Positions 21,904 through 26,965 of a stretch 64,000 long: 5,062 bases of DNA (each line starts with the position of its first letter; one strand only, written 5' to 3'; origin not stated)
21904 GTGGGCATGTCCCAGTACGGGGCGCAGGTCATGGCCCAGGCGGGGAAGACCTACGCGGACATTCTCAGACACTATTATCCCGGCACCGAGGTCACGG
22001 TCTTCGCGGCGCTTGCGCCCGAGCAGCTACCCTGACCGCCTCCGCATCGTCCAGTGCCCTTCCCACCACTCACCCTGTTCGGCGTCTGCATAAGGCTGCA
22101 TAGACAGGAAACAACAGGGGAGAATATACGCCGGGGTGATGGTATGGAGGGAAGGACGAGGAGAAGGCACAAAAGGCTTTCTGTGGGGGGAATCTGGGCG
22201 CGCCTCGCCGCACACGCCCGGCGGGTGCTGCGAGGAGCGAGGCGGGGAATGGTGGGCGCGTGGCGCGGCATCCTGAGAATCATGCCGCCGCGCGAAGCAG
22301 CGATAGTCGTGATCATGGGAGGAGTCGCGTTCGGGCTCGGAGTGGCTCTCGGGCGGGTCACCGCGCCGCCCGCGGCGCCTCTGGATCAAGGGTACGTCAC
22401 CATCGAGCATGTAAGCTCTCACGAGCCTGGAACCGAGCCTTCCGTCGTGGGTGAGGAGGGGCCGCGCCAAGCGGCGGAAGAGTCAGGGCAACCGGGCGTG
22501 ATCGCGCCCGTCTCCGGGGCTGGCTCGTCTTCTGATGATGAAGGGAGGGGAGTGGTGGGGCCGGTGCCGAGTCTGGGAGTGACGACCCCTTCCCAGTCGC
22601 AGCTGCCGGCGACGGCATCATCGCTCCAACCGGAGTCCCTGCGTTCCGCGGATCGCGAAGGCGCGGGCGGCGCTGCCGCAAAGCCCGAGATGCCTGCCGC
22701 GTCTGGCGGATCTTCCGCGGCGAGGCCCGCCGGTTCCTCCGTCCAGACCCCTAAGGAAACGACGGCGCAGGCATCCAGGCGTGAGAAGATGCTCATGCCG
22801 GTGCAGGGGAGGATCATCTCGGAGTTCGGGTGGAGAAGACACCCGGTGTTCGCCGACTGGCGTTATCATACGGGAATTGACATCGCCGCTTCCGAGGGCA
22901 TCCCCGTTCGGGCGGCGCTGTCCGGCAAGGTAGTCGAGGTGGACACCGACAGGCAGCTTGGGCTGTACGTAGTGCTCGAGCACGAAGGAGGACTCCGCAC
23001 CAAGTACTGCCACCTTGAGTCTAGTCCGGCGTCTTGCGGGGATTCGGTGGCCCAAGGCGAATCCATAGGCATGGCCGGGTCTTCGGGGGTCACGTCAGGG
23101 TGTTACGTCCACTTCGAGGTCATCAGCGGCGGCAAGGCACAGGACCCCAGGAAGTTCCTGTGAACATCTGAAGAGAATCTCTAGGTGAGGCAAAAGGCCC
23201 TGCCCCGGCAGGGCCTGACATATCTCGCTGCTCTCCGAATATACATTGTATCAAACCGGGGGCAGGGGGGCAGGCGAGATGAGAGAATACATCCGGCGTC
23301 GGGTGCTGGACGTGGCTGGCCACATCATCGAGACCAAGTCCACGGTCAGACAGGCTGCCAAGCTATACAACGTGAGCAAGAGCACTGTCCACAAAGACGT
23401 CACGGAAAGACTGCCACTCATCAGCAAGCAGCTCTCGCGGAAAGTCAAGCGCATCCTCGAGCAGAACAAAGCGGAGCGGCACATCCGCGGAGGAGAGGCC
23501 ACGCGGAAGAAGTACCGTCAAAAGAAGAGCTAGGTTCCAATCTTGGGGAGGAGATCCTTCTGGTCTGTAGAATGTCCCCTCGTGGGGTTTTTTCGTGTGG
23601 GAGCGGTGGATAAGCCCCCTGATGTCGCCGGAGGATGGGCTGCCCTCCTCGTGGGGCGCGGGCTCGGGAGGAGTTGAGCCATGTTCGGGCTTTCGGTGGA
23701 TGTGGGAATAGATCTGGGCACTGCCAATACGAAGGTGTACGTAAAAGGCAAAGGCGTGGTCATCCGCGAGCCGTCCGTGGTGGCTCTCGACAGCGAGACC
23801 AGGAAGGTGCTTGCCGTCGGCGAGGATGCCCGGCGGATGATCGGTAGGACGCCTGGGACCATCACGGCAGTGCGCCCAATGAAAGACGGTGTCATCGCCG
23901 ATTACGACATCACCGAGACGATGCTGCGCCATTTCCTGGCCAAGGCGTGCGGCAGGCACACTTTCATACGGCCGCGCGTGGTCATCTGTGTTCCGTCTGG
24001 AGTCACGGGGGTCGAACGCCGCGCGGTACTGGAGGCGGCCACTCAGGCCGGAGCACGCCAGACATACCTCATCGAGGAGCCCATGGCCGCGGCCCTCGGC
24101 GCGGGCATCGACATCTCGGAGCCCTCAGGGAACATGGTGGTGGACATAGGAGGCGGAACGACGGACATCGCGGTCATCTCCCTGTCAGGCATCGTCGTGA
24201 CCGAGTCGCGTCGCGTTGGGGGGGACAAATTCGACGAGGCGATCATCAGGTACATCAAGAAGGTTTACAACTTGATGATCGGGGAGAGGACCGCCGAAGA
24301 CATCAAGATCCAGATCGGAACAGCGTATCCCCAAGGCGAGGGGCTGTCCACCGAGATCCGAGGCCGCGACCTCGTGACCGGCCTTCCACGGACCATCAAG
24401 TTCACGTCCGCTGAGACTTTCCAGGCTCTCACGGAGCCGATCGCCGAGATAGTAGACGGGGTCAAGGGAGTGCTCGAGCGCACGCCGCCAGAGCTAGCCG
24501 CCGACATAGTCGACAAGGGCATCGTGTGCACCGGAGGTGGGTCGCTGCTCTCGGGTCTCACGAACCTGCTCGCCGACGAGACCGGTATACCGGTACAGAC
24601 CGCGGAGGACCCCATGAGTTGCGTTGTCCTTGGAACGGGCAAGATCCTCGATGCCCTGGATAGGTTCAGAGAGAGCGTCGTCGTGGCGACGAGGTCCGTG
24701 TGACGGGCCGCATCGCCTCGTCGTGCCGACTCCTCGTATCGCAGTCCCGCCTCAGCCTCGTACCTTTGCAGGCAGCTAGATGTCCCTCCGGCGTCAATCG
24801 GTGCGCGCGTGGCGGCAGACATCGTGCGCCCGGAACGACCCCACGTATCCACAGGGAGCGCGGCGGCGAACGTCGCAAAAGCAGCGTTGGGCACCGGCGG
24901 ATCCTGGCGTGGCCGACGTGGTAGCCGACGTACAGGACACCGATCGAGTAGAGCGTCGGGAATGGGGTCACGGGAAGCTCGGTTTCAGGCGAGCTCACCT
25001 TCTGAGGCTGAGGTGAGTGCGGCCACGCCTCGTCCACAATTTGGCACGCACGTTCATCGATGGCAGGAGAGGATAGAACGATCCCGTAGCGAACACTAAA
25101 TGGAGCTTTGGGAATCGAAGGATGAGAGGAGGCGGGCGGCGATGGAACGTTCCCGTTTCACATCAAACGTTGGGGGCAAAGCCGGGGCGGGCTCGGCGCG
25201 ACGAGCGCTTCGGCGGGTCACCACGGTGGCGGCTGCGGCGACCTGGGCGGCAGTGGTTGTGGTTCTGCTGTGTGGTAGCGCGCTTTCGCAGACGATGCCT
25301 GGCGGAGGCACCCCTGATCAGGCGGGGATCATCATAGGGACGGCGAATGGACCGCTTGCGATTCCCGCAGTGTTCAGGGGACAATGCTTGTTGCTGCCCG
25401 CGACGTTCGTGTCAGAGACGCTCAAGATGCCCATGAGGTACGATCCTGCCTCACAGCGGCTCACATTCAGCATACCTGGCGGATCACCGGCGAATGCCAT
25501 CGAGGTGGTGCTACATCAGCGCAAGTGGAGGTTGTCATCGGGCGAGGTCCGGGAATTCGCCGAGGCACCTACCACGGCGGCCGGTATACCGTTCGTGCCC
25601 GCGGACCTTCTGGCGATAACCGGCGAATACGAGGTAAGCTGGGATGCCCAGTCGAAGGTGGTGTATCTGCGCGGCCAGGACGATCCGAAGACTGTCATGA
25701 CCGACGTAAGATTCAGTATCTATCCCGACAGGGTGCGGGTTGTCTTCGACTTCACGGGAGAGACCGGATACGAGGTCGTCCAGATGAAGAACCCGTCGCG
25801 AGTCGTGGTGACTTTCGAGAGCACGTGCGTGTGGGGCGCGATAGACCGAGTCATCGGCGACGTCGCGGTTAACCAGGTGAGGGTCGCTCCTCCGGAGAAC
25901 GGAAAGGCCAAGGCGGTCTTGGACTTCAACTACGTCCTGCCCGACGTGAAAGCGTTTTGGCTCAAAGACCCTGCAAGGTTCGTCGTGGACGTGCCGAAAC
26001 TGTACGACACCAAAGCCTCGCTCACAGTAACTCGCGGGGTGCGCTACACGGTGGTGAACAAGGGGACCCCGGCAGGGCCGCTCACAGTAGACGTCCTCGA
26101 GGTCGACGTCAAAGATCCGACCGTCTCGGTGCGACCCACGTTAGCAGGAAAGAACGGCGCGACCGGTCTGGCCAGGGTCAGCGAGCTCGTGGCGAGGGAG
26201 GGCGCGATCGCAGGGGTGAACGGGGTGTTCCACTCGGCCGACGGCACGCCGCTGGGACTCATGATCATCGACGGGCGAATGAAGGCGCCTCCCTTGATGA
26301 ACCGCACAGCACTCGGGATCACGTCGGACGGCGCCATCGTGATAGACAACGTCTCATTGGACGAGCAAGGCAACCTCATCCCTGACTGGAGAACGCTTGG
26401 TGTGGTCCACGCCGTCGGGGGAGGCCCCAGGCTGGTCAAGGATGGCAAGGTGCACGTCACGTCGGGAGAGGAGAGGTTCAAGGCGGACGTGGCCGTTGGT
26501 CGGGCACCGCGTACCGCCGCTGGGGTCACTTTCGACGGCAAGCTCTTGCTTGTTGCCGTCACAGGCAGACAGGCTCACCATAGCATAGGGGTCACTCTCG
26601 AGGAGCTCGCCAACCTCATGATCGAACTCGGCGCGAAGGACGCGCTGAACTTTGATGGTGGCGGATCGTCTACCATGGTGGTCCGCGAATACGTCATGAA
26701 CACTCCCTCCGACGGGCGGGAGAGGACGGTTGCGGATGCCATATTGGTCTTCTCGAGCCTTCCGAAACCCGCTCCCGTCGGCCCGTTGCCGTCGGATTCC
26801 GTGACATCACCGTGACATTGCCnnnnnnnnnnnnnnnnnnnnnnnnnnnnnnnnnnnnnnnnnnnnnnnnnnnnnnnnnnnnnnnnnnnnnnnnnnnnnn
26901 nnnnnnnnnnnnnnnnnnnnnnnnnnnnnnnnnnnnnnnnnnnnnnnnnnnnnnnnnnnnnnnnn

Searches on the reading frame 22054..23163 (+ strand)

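Call 17: search_protein_families(library=pfam, proteins=[window:22054-23163:+], max_evalue=0.001)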
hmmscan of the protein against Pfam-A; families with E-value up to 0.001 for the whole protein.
window:22054-23163:+ (369 aa): 1 family
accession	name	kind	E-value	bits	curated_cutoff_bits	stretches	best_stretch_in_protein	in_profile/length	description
PF01551.29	Peptidase_M23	-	1.1e-24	86.8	28.7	1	271-365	2-96/96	Peptidase family M23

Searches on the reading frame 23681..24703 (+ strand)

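Call 17: search_protein_families(library=pfam, proteins=[window:23681-24703:+], max_evalue=0.001)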
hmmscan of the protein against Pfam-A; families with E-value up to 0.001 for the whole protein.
window:23681-24703:+ (340 aa): 5 families
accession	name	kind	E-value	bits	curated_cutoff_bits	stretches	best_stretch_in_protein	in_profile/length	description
PF06723.19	MreB_Mbl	-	3.5e-147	489.9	27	1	6-328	2-324/327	MreB/Mbl protein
PF00012.26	HSP70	-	2.4e-16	59.5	20.6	1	100-197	136-239/599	Hsp70 protein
PF14450.12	FtsA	-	1.4e-12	48.5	31.8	1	152-311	1-120/127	Cell division protein FtsA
PF00022.25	Actin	-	1.9e-09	37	27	1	10-194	9-189/410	Actin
PF11104.14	PilM_2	-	2.1e-05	24.1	27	0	152-209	183-234/340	Type IV pilus assembly protein PilM;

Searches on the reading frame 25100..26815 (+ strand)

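Call 17: search_protein_families(library=pfam, proteins=[window:25100-26815:+], max_evalue=0.001)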
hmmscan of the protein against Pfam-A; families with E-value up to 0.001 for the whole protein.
window:25100-26815:+ (571 aa): 3 families
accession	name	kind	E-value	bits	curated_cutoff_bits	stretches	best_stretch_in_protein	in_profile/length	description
PF09992.14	NAGPA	-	9.2e-45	153.3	25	1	368-551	2-169/169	Phosphodiester glycosidase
PF07833.16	Cu_amine_oxidN1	-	1.6e-06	28.4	24.2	1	90-190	13-108/108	Copper amine oxidase N-terminal domain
PF11741.13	AMIN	-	0.00024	21.6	20.5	0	202-268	1-70/101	AMIN domain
